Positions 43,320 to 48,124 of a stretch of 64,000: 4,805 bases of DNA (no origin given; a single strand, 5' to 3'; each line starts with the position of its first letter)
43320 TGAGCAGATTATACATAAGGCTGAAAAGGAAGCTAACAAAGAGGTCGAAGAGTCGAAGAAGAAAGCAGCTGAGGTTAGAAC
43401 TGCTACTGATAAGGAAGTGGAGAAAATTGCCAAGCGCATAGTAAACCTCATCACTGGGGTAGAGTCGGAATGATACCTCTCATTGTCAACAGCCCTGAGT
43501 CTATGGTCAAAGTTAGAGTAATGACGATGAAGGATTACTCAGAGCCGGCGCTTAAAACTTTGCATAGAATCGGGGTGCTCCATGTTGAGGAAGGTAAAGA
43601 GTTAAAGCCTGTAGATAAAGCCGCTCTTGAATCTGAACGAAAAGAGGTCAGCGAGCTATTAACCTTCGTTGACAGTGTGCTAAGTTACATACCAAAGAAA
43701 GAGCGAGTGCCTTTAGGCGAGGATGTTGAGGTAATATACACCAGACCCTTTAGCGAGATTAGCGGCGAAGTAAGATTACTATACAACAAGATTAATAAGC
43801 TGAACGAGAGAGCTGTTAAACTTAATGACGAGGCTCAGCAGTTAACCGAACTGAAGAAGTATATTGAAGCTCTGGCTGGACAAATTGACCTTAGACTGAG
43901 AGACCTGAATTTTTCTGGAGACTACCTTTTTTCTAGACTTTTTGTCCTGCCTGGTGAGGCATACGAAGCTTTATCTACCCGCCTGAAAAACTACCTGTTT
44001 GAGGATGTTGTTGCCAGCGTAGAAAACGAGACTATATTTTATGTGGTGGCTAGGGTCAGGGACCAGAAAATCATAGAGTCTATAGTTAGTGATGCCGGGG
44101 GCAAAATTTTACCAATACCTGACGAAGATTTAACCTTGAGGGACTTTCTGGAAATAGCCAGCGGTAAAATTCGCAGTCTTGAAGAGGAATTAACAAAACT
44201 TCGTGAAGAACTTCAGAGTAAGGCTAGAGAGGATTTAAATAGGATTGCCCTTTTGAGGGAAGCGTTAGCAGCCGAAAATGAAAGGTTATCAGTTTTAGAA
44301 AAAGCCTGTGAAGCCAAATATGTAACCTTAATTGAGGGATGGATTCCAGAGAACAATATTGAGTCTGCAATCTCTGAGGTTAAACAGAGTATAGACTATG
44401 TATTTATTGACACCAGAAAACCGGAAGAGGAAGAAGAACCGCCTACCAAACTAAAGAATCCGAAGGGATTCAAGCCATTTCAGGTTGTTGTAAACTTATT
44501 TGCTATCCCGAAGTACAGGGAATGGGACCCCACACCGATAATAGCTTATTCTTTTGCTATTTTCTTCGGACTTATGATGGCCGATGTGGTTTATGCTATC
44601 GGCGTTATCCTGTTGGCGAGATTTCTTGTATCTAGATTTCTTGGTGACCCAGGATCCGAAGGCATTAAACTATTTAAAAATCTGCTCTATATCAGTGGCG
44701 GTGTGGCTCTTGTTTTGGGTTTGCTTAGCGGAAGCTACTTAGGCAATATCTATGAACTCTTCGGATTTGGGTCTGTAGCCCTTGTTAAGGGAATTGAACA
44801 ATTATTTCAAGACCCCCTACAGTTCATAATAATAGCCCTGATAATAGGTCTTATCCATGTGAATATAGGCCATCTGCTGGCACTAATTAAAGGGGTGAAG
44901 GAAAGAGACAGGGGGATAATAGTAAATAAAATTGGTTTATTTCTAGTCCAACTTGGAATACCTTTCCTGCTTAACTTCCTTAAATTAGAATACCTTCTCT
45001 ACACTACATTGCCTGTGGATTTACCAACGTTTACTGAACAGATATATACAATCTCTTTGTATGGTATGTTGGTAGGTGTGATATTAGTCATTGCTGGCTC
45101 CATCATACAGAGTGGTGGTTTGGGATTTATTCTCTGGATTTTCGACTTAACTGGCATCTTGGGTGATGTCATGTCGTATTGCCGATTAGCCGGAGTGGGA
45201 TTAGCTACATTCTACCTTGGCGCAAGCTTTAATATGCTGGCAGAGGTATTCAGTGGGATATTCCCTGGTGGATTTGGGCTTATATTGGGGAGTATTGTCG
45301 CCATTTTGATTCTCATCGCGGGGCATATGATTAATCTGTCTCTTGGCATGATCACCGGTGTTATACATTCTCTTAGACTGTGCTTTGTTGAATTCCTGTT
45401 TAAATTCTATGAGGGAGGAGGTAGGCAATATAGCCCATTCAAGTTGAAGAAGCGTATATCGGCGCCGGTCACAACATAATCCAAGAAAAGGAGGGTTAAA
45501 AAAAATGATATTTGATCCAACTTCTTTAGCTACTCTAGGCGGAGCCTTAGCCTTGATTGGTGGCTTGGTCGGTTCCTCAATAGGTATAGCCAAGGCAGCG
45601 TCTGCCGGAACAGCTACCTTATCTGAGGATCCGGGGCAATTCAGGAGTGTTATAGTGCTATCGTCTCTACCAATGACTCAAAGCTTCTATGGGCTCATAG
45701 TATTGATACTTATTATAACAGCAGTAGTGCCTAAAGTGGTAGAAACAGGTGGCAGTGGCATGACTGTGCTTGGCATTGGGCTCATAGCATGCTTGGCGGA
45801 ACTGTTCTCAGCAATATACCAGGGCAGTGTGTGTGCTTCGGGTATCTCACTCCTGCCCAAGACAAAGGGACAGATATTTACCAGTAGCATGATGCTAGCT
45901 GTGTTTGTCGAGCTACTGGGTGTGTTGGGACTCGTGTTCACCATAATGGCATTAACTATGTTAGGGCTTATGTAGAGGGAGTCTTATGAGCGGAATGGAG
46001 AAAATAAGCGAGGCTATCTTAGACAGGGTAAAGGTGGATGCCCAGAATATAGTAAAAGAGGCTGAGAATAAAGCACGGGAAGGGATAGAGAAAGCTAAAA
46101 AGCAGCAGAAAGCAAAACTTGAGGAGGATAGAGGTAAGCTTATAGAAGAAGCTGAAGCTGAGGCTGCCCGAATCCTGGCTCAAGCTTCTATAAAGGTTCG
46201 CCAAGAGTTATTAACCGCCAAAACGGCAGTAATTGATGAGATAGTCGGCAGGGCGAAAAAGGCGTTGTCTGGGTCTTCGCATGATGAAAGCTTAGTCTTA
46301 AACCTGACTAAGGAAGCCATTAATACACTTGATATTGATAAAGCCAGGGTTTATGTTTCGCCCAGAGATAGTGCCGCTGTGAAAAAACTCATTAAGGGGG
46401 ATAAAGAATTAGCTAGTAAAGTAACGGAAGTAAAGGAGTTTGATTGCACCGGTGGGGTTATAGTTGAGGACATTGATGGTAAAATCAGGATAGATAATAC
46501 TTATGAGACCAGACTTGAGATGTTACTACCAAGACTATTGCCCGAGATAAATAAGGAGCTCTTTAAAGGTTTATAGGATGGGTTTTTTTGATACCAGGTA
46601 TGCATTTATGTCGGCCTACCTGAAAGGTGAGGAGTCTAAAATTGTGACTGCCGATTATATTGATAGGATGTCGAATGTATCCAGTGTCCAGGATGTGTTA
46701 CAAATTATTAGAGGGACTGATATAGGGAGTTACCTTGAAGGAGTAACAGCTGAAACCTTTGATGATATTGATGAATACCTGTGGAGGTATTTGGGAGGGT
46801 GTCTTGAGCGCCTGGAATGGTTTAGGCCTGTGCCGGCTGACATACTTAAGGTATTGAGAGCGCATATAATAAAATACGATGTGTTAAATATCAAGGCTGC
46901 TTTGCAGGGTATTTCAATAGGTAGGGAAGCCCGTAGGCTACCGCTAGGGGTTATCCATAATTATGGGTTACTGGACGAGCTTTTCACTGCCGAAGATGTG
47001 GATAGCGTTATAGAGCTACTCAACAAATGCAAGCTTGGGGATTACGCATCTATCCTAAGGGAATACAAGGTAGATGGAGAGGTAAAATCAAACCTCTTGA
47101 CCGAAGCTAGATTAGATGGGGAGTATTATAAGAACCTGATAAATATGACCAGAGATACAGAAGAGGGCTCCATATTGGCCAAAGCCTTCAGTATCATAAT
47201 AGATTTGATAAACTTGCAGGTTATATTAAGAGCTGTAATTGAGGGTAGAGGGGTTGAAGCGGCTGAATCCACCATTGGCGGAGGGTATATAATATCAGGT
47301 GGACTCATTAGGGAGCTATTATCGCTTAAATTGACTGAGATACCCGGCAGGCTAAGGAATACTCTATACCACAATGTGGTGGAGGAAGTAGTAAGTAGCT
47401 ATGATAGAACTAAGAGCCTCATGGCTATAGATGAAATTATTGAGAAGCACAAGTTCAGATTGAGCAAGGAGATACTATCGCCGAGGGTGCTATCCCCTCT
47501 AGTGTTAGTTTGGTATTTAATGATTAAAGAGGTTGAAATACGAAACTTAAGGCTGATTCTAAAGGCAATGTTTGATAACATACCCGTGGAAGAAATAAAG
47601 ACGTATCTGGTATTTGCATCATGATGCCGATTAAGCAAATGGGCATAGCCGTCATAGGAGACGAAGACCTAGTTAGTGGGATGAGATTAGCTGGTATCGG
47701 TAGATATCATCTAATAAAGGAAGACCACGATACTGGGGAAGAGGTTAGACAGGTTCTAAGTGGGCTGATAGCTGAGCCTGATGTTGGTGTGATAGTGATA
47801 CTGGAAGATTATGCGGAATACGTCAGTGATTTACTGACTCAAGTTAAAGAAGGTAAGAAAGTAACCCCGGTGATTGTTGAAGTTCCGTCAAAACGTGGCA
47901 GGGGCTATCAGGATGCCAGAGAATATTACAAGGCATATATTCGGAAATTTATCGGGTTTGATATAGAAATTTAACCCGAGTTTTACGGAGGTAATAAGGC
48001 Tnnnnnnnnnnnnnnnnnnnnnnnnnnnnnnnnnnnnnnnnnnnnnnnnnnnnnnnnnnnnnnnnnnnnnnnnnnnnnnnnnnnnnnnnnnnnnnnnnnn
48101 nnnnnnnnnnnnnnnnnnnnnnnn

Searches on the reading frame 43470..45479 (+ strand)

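Call 9: search_protein_families(library=pfam, proteins=[window:43470-45479:+], max_evalue=0.00001)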
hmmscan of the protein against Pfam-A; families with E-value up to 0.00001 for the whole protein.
window:43470-45479:+ (669 aa): 1 family
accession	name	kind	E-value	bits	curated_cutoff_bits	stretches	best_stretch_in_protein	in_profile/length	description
PF01496.24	V_ATPase_I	-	2.5e-25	89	30.7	2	187-389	207-416/815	V-type ATPase 116kDa subunit family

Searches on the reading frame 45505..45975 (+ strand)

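Call 9: search_protein_families(library=pfam, proteins=[window:45505-45975:+], max_evalue=0.00001)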
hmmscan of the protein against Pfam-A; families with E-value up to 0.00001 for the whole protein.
window:45505-45975:+ (156 aa): 1 family
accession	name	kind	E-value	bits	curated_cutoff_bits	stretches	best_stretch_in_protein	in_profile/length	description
PF00137.26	ATP-synt_C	-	8.7e-21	74.4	24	2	11-70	1-60/60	ATP synthase subunit C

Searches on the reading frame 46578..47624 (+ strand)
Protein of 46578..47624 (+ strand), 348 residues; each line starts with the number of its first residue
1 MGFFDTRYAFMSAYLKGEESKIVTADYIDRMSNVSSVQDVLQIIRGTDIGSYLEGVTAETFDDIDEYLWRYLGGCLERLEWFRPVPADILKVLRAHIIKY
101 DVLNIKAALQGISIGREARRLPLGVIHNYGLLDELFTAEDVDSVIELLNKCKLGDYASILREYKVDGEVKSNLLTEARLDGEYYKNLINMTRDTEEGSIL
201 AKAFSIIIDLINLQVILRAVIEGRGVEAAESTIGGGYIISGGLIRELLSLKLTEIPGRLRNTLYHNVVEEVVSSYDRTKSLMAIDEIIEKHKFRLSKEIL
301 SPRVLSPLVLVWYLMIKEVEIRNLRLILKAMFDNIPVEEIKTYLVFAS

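Call 9: search_protein_families(library=pfam, proteins=[window:46578-47624:+], max_evalue=0.00001)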
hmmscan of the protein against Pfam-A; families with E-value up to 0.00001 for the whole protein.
window:46578-47624:+ (348 aa): 1 family
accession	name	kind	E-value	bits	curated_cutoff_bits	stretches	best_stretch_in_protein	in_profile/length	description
PF01992.21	vATP-synt_AC39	-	6e-40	138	29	1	13-343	3-339/339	ATP synthase (C/AC39) subunit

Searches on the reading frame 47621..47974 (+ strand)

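Call 9: search_protein_families(library=pfam, proteins=[window:47621-47974:+], max_evalue=0.00001)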
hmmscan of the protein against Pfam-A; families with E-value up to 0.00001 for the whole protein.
window:47621-47974:+ (117 aa): 1 family
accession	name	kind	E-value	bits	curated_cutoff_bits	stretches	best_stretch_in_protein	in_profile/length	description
PF01990.22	ATP-synt_F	-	1e-20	74.2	23.5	1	9-106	1-90/91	ATP synthase (F/14-kDa) subunit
